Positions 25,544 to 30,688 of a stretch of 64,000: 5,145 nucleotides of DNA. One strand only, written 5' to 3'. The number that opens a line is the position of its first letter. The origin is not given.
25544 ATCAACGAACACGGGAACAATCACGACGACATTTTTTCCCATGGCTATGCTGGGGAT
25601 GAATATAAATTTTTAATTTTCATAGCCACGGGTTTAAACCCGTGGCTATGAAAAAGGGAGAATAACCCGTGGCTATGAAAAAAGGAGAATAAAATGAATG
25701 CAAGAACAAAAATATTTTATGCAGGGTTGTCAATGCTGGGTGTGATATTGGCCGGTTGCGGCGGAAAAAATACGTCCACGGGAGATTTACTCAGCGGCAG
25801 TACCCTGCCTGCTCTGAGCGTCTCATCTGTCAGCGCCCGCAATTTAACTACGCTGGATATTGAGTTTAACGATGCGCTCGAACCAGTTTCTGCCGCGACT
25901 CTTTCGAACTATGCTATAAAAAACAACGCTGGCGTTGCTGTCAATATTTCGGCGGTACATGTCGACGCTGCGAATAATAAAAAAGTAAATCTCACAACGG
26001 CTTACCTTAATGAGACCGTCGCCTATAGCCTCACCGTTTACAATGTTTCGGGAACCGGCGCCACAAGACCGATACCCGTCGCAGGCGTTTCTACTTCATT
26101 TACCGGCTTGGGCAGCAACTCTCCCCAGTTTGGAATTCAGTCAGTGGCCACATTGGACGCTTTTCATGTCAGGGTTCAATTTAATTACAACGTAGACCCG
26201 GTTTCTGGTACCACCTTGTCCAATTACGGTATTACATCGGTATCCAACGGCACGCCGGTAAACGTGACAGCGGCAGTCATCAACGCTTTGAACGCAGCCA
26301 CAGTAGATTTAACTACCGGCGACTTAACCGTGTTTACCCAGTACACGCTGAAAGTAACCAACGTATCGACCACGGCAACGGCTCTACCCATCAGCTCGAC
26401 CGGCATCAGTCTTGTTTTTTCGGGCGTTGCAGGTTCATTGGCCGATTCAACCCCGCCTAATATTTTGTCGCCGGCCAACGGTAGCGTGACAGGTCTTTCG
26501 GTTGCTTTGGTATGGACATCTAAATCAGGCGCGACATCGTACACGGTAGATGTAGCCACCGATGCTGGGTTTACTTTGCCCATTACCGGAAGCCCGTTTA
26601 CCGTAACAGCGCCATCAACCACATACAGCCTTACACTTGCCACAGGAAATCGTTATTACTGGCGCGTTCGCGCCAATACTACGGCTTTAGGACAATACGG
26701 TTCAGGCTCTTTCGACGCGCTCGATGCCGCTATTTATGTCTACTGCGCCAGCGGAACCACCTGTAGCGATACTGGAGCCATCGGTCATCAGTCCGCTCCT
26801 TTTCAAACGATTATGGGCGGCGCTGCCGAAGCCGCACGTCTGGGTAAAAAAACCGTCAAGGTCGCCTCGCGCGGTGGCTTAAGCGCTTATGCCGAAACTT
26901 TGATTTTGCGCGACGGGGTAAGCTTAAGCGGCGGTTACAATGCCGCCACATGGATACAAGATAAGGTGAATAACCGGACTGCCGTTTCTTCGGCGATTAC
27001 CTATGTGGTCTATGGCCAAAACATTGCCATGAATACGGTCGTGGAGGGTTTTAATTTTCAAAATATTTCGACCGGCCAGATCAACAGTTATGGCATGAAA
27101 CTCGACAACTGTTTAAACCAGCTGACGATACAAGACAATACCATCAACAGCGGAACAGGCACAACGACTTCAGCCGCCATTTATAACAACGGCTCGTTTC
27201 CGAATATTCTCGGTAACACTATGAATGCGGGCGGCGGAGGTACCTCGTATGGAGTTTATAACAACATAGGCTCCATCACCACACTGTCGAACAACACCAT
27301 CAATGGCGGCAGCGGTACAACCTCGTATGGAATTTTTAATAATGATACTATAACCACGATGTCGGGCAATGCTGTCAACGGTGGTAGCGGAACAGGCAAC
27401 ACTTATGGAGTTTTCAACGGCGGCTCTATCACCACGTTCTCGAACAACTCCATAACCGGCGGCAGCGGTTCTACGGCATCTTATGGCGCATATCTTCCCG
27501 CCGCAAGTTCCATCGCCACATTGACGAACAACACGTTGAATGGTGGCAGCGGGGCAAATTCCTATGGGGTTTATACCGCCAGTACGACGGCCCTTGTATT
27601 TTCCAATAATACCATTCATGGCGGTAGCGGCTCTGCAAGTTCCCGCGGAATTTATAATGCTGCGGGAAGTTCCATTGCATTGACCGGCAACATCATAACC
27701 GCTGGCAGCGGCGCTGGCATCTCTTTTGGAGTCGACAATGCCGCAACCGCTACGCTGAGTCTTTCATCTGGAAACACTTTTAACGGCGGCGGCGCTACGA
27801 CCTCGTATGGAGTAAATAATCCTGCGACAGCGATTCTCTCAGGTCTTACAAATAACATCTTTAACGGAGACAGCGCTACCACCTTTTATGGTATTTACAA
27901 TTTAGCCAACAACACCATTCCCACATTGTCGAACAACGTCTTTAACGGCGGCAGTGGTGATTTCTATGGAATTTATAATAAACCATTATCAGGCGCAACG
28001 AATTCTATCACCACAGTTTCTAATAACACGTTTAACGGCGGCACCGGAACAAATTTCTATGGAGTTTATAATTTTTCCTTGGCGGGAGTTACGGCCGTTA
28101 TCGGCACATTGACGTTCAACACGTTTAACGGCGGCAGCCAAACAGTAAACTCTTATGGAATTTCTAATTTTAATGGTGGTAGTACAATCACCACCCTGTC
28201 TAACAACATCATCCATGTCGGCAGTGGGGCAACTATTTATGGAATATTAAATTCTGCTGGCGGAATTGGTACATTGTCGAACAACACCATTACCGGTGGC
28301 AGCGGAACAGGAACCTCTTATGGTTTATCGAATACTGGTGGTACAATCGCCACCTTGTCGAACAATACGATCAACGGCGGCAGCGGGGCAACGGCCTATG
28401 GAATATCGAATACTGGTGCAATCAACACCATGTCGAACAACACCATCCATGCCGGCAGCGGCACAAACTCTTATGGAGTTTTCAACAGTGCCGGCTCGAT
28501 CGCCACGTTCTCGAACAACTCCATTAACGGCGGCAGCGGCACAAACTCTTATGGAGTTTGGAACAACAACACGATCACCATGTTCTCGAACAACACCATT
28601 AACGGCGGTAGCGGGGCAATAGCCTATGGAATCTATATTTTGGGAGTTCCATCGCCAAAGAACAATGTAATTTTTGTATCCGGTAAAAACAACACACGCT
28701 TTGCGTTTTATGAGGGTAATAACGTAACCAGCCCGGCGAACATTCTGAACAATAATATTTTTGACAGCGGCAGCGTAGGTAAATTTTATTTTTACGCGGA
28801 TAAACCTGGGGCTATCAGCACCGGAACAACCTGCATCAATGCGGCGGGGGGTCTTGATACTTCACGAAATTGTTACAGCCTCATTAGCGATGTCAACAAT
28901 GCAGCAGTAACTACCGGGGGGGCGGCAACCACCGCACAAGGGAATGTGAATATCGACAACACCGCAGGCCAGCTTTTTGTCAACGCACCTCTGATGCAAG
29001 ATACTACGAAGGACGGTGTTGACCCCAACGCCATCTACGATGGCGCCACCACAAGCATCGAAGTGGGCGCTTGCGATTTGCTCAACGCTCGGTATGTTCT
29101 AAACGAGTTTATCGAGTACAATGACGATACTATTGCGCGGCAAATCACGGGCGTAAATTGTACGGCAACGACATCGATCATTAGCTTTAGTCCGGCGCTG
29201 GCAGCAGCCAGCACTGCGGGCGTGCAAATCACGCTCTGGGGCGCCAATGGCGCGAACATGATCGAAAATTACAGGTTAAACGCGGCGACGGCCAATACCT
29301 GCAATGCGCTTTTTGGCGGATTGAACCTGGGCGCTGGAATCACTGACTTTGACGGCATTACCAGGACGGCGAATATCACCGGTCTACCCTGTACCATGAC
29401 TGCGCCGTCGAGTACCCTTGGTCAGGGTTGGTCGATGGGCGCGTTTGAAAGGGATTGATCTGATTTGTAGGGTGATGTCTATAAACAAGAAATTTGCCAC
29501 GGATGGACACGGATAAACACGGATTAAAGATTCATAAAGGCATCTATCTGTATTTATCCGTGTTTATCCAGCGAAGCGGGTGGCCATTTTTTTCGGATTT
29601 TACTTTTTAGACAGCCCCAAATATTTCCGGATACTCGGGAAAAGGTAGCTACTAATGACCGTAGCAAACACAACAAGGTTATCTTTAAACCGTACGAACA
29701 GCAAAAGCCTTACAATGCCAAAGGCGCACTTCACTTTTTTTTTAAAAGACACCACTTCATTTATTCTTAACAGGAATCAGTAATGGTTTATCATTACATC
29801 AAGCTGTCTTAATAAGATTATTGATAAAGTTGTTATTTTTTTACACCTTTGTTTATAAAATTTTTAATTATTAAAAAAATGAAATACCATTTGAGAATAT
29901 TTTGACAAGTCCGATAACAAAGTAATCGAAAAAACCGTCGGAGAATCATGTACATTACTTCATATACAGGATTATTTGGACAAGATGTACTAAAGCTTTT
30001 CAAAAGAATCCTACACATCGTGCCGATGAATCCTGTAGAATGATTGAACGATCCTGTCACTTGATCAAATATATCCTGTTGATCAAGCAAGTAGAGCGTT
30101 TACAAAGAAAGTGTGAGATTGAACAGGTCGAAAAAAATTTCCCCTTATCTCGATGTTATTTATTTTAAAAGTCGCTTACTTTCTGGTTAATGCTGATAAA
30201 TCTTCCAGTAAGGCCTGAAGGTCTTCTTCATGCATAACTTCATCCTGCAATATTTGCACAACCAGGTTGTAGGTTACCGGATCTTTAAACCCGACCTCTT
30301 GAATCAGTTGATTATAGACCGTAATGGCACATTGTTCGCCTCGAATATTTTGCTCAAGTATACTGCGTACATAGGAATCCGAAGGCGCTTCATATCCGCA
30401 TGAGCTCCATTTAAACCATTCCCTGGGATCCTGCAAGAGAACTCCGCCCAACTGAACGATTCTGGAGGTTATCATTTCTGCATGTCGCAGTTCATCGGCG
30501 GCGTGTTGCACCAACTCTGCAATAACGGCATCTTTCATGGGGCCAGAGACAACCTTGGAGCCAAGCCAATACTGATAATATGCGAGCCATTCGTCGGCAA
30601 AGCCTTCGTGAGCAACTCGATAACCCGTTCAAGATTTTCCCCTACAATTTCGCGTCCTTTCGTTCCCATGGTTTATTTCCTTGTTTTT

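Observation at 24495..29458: Barrel OMP followed by a giant beta-helix lipoprotein: candidate dedicated surface-display (Slam-like or split-autotransporter-like) module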

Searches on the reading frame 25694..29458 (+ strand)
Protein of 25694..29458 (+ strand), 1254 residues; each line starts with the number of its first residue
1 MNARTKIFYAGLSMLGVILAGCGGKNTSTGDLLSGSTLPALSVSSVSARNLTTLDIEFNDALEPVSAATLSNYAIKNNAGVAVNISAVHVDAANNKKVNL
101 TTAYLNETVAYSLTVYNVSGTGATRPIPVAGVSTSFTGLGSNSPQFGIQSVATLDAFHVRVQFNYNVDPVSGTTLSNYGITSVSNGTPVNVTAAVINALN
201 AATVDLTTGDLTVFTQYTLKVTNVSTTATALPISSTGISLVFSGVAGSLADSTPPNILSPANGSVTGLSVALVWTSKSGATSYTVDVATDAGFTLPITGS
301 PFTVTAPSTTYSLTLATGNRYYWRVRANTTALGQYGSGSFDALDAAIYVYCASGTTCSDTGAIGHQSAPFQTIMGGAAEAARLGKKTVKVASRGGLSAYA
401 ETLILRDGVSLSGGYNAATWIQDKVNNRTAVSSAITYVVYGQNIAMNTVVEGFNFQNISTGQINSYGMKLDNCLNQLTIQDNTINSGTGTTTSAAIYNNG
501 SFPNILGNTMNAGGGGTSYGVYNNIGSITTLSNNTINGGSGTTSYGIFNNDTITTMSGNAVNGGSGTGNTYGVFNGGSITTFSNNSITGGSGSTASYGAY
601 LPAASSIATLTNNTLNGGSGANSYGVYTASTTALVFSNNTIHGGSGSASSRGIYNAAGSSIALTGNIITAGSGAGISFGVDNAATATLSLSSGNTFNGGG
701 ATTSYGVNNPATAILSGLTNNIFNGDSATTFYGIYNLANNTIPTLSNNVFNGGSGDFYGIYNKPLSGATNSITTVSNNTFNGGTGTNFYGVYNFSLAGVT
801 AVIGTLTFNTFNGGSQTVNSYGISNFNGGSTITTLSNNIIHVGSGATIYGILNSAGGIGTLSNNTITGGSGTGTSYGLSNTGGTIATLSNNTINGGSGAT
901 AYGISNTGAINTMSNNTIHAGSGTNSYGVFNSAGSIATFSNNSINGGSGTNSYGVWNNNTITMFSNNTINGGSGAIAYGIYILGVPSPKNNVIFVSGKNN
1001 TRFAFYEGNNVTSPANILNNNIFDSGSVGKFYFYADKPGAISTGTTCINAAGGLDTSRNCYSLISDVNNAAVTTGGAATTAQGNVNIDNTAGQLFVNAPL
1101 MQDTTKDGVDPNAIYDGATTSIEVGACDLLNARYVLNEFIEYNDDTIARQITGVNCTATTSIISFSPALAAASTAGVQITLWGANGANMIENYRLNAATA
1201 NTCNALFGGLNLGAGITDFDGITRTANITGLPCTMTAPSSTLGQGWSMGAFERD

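Call 3: search_protein_families(library=pfam, proteins=[window:25694-29458:+], max_evalue=0.1)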
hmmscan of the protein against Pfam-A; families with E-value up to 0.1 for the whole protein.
window:25694-29458:+ (1254 aa): 1 family
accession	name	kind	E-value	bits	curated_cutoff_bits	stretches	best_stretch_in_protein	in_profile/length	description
PF00041.27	fn3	-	0.038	14.6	25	0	265-331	11-72/84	Fibronectin type III domain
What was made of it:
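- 26462..26740 (+): FN3 module (aa ~257-349). Pfam fn3 E 0.038 (call 3).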

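Call 4: search_protein_families(library=ncbifam, proteins=[window:25694-29458:+], max_evalue=0.1)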
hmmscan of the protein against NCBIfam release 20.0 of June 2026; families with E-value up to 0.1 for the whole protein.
window:25694-29458:+ (1254 aa): 0 families

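Call 6: find_homologous_proteins(query=window:25694-29458:+)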
Query window:25694-29458:+ (1254 aa): 20 proteins with E <= 0.001 among 8000 candidates.
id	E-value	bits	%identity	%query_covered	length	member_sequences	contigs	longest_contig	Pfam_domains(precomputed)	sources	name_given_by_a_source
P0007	0.0e+0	2614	100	100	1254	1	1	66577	-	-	-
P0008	1.9e-253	863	55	41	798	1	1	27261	-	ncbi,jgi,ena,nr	ncbi:MAG: hypothetical protein OEV78_12035 [Spirochaetia bacterium]|nr:hypothetical protein [Spiroch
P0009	2.0e-188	647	42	50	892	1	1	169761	-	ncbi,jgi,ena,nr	ncbi:MAG: hypothetical protein OEZ13_03640 [Spirochaetia bacterium]|nr:hypothetical protein [Spiroch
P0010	1.8e-152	528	40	51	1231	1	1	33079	-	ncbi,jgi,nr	ncbi:MAG: hypothetical protein OEV66_02150 [Spirochaetia bacterium]|nr:hypothetical protein [Spiroch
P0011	2.7e-131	458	51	24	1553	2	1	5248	-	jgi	jgi:hypothetical protein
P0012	1.2e-111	393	44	24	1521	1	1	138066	PF25852.1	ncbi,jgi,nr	ncbi:MAG: hypothetical protein OEZ13_06040 [Spirochaetia bacterium]|nr:hypothetical protein [Spiroch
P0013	3.3e-59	219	45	24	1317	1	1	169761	PF25852.1,PF14870.13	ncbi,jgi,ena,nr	ncbi:MAG: hypothetical protein OEZ13_03635 [Spirochaetia bacterium]|nr:hypothetical protein [Spiroch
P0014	1.5e-55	207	44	27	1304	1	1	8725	-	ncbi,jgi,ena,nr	ncbi:MAG: hypothetical protein OEV78_11830 [Spirochaetia bacterium]|nr:hypothetical protein [Spiroch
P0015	4.8e-53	199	40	32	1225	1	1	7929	PF25852.1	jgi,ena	-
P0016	4.2e-37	146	35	7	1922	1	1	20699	PF28033.1,PF21605.4,PF16655.13,PF01108.24,PF25059.2,PF23376.2,PF25788.3,PF24489.2,PF17964.8,PF16656.12,PF18962.8,PF16893.12,PF00041.28,PF10179.16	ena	-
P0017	1.3e-36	144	41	6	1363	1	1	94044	PF16655.13,PF01108.24,PF25059.2,PF23376.2,PF18962.8,PF25788.3,PF24489.2,PF14292.13,PF17964.8,PF00041.28,PF16656.12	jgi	jgi:hypothetical protein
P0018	1.1e-32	131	43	6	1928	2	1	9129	PF16655.13,PF25059.2,PF23376.2,PF25788.3,PF24489.2,PF00041.28,PF16656.12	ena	-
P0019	1.9e-31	127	39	6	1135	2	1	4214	PF18962.8,PF25788.3,PF26831.1,PF00041.28,PF16656.12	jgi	-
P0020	5.4e-29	119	33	11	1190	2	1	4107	PF28033.1,PF21605.4,PF16655.13,PF01108.24,PF25059.2,PF23376.2,PF25788.3,PF24489.2,PF09294.17,PF17964.8,PF16656.12,PF18962.8,PF14292.13,PF00041.28,PF10179.16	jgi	-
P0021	2.9e-27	113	39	6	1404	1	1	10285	PF16655.13,PF01108.24,PF25059.2,PF18962.8,PF25788.3,PF24489.2,PF14292.13,PF00041.28,PF10179.16,PF16656.12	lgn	-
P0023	2.8e-23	100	46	5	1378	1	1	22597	PF16655.13,PF01108.24,PF25059.2,PF25788.3,PF24489.2,PF17964.8,PF16656.12,PF18962.8,PF16893.12,PF14292.13,PF00041.28,PF10179.16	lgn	-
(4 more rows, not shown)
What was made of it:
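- The sequence relatives of the FN3 region in other phyla carry T9SS secretion tails (PF18962; call 6). Relatives of the FN3 region in Bacteroidota carry T9SS tails (call 6).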

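Call 12: find_encoding_contigs(protein=P0008, flank=10000, max_places=3)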
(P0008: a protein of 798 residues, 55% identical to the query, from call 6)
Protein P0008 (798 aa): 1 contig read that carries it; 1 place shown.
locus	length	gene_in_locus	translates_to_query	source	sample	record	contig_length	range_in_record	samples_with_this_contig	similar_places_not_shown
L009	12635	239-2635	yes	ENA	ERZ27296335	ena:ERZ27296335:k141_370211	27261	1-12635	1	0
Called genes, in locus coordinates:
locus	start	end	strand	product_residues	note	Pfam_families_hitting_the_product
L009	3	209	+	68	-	?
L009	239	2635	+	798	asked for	-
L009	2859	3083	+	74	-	-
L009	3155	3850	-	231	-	PF00175:NAD_binding_1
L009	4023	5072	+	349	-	PF02606:LpxK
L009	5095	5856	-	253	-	-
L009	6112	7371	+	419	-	PF00926:DHBP_synthase, PF00925:GTP_cyclohydro2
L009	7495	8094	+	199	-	PF00081:Sod_Fe_N, PF02777:Sod_Fe_C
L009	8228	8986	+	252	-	PF04620:FlaA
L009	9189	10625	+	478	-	PF01695:IstB_IS21 (faint), PF00308:Bac_DnaA, PF00004:AAA (weak), PF08299:Bac_DnaA_C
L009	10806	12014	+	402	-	PF07884:VKOR, PF13462:Thioredoxin_4, PF01323:DSBA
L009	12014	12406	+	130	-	-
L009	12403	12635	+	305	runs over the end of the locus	PF08501:Shikimate_dh_N, PF18317:SDH_C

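Call 59: predict_structure(alignment_id=A4)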
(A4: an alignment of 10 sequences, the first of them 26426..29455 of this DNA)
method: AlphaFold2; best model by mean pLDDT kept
length: 1010 residues; sequences in the alignment: 10
mean_pLDDT: 69.0   pTM: 0.62
mean pLDDT of the five models: 69.0, 67.6, 66.5, 64.5, 63.6
residues with pLDDT >= 90: 274; 70-90: 296; 50-70: 148; < 50: 292
segments of 3 or more residues with pLDDT < 50: 1-3, 553-561, 565-573, 716-742, 753-755, 767-777, 780-787, 791-1010
pLDDT, mean of each block of 10 residues (from residue 1): 63 79 81 90 90 91 90 78 85 83 89 84 89 89 91 89 96 87 90 95 96 91 96 97 92 95 96 94 93 95 96 97 95 94 94 92 88 91 89 92 80 84 84 71 82 79 76 81 75 69 78 75 63 66 66 47 44 58 58 67 77 74 74 84 83 83 84 77 80 72 67 57 38 35 55 53 52 47 47 37 35 33 30 25 27 29 29 29 37 34 33 37 34 34 32 34 34 36 38 37 34
secondary structure, 60 per line:
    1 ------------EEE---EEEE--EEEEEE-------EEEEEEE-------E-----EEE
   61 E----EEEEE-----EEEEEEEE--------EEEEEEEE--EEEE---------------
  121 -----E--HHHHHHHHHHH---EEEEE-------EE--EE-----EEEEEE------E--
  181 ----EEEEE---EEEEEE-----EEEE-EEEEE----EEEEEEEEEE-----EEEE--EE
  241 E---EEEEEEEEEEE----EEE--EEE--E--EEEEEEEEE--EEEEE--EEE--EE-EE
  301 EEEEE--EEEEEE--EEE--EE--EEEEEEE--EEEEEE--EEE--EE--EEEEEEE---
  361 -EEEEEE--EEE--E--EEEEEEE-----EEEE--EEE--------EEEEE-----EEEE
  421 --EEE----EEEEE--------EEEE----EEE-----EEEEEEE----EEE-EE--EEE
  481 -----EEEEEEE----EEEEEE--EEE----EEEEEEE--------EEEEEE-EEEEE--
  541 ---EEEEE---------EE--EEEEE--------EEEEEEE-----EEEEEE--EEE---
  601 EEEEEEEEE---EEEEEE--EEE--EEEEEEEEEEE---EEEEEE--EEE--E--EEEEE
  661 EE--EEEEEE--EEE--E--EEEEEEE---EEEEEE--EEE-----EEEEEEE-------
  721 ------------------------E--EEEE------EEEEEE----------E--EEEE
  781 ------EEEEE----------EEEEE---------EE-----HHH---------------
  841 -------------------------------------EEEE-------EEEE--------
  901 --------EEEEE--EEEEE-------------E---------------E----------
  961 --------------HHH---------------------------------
elements in order (helices of 4 or more, strands of 3 or more residues): E13-15 E19-22 E25-30 E38-44 E58-61 E66-70 E76-83 E92-99 E102-105 H129-139 E143-147 E166-171 E185-189 E193-198 E204-207 E209-213 E218-227 E233-236 E239-241 E245-255 E260-262 E265-267 E273-281 E284-288 E291-293 E299-305 E308-313 E316-318 E325-331 E334-339 E342-344 E351-357 E362-367 E370-372 E378-384 E390-393 E396-398 E407-411 E417-420 E423-425 E430-434 E443-446 E451-453 E459-465 E470-472 E478-480 E486-492 E497-502 E505-507 E512-518 E527-532 E534-538 E544-548 E562-566 E575-581 E587-592 E595-597 E601-609 E613-618 E621-623 E626-636 E640-645 E648-650 E656-662 E665-670 E673-675 E681-687 E691-696 E699-701 E707-713 E748-751 E758-763 E777-780 E787-791 E802-806 E878-881 E889-892 E909-913 E916-920
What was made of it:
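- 26462..26740 (+): AF2 fragment residues 13-105, pLDDT 79-91 (call 59).
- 26852..28663 (+): Right-handed parallel beta-helix (aa ~387-990) with a capping helix and 19 repeats of ~26 aa (consensus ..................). AF2 shows a three-strand-per-rung pattern with pLDDT >90 over the first half (call 59).
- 28664..29458 (+): C-terminal ~265 aa of unknown fold (ends ...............), plus the stop codon. It is conserved only among the beta-helix-class partners. pLDDT <50 (call 59).
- On Right-handed parallel beta-helix (pectate-lyase-like) proteins: AF2 pattern with pLDDT >90 (call 59).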

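Call 63: fold_search(model_id=the predicted structure, library=pdb)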
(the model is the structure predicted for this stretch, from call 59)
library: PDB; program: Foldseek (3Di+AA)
matches with E <= 10: 1676; with E <= 0.001: 2
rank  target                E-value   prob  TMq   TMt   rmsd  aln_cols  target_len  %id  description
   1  8bwk_A                4.0e-05  0.90  0.14  0.17  25.1       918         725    9  Metagenomic derived PL6 alginate lyase (released 2023-12-20)
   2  6k0v_A                5.3e-04  0.93  0.14  0.20  27.6       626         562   10  Catalytic domain of GH87 alpha-1,3-glucanase D1069A in complex with tetrasaccharides (released 2019-12-25)
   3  6k0s_A                4.3e-03  0.77  0.15  0.22  27.1       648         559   12  Catalytic domain of GH87 alpha-1,3-glucanase D1069A in complex with nigerose (released 2019-12-25)
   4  8egr_B                4.5e-03  1.00  0.27  0.40  11.8       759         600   11  Upper tail structure of Staphylococcus phage Andhra (released 2022-12-14)
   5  1oww_MODEL_1_A        6.4e-03  1.00  0.07  0.62   5.2        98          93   15  Solution structure of the first type III module of human fibronectin determined by 1H, 15N NMR spectroscopy (released 2003-10-07)
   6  3wwg_A                6.4e-03  0.21  0.08  0.12  29.1       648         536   10  Crystal structure of the N-glycan-deficient variant N448A of isopullulanase complexed with isopanose (released 2014-11-12)
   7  6k0p_A                6.7e-03  0.77  0.15  0.22  27.2       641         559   12  Catalytic domain of GH87 alpha-1,3-glucanase D1045A in complex with nigerose (released 2019-12-25)
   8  5fn6                  7.6e-03  1.00  0.08  0.29   3.5       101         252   14  Crystal structure of human CD45 extracellular region, domains d1-d3 (released 2016-03-23)
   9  9jzp_A                9.1e-03  0.91  0.08  0.22  15.3       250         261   11  Crystal structure of Nir2 C-terminal domain (released 2025-10-15)
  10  1ogm                  1.2e-02  0.25  0.10  0.14  27.6       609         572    9  Dex49A from Penicillium minioluteum (released 2003-09-11)
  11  7jgt                  1.3e-02  1.00  0.07  0.53   5.9        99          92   15  Crystal Structure of FN3tt (released 2021-07-21)
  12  5g56                  1.3e-02  1.00  0.06  0.08   7.6       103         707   24  THE TETRA-MODULAR CELLULOSOMAL ARABINOXYLANASE CtXyl5A STRUCTURE AS REVEALED BY X-RAY CRYSTALLOGRAPHY (released 2016-06-29)
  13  9jzp_B                1.3e-02  0.92  0.08  0.25  14.4       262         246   10  Crystal structure of Nir2 C-terminal domain (released 2025-10-15)
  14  2n1k_MODEL_1_A        1.4e-02  1.00  0.07  0.51   7.8       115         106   13  Structure of the Third Type III Domain from Human Fibronectin (released 2015-11-11)
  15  9jz1_A                1.5e-02  0.99  0.08  0.24  10.9       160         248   12  Crystal structure of Nir2 C-terminal domain in complex with phosphate (released 2025-10-15)
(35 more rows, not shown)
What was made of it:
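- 26462..26740 (+): Many Foldseek FN3 hits (call 63).
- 26852..28663 (+): Best Foldseek hits are a PL6 alginate lyase, a GH87 enzyme, phage tailspikes and AlgG, all weak (call 63).
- On Right-handed parallel beta-helix (pectate-lyase-like) proteins: Foldseek matches PL6, GH87, tailspikes and AlgG (call 63).
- Checked: An FN3 module, supported by AF2 plus many Foldseek FN3 hits (calls 59, 63).
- The best beta-helix structural matches are a PL6 alginate lyase, a GH87 glucanase, AlgG and tailspike depolymerases (call 63).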

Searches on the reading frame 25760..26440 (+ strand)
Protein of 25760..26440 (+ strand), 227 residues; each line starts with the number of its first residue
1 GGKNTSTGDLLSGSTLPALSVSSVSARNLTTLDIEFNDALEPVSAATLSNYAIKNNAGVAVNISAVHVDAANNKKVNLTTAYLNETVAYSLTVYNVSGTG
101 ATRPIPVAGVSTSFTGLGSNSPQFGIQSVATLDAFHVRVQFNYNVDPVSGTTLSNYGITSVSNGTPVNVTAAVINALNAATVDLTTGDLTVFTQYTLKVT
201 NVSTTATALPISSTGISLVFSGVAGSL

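Call 90: search_protein_families(library=pfam, proteins=[window:25760-26440:+], max_evalue=5)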
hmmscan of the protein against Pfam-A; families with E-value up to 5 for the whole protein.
window:25760-26440:+ (227 aa): 0 families
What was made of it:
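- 25805..26434 (+): Two tandem ~105-aa modules (aa ~38-141 and ~143-247), assumed to be Ig-like (SbsA/Big_5 type). There is no Pfam hit (call 90) and the fold was not modelled.
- Checked: Their Ig fold is not modelled and they have no Pfam hit (call 90).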

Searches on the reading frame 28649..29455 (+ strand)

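Call 90: search_protein_families(library=pfam, proteins=[window:28649-29455:+], max_evalue=5)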
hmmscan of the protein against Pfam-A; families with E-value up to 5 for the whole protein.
window:28649-29455:+ (269 aa): 2 families
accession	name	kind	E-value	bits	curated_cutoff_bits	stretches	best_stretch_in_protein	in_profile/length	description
PF08884.16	Flagellin_D3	-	0.015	16.1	24.2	1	81-124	12-55/91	Flagellin D3 domain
PF19923.4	DUF6386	-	0.061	13.4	25.9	1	95-147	69-119/145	Family of unknown function (DUF6386)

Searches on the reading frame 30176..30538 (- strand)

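Call 3: search_protein_families(library=pfam, proteins=[window:30176-30538:-], max_evalue=0.1)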
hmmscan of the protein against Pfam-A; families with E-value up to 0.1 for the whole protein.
window:30176-30538:- (120 aa): 5 families
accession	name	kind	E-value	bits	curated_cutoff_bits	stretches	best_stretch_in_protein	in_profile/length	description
PF00210.30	Ferritin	-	7e-17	62.1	24.5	1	10-115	38-140/142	Ferritin-like domain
PF02915.23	Rubrerythrin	-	0.0011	19.8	22.8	1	11-111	37-137/137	Rubrerythrin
PF03232.19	COQ7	-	0.0058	16.7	23.5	1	57-113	3-58/169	Ubiquinone biosynthesis protein COQ7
PF04305.20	DUF455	-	0.03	14.3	34.3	0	3-31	93-121/247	Protein of unknown function (DUF455)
PF13668.12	Ferritin_2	-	0.066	13.8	24.7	0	4-110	40-135/138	Ferritin-like domain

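Call 4: search_protein_families(library=ncbifam, proteins=[window:30176-30538:-], max_evalue=0.1)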
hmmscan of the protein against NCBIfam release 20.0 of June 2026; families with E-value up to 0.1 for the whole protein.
window:30176-30538:- (120 aa): 4 families
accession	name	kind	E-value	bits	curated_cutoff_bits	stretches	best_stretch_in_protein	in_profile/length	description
NF040955.1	Arch_DPS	equivalog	3.2e-17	62.7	250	1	9-113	54-161/177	DNA protection during starvation protein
NF009990.0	PRK13456.1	equivalog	1.1e-16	61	158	1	8-112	58-165/188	DNA protection protein DPS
TIGR04535.1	ferrit_encaps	subfamily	0.0049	16.8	125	0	60-112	18-67/114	encapsulin-associated ferritin-like protein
NF041388.1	DNAstvprot_Halo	equivalog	0.01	15.7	170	1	11-114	62-167/171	DNA starvation/stationary phase protection protein DpsA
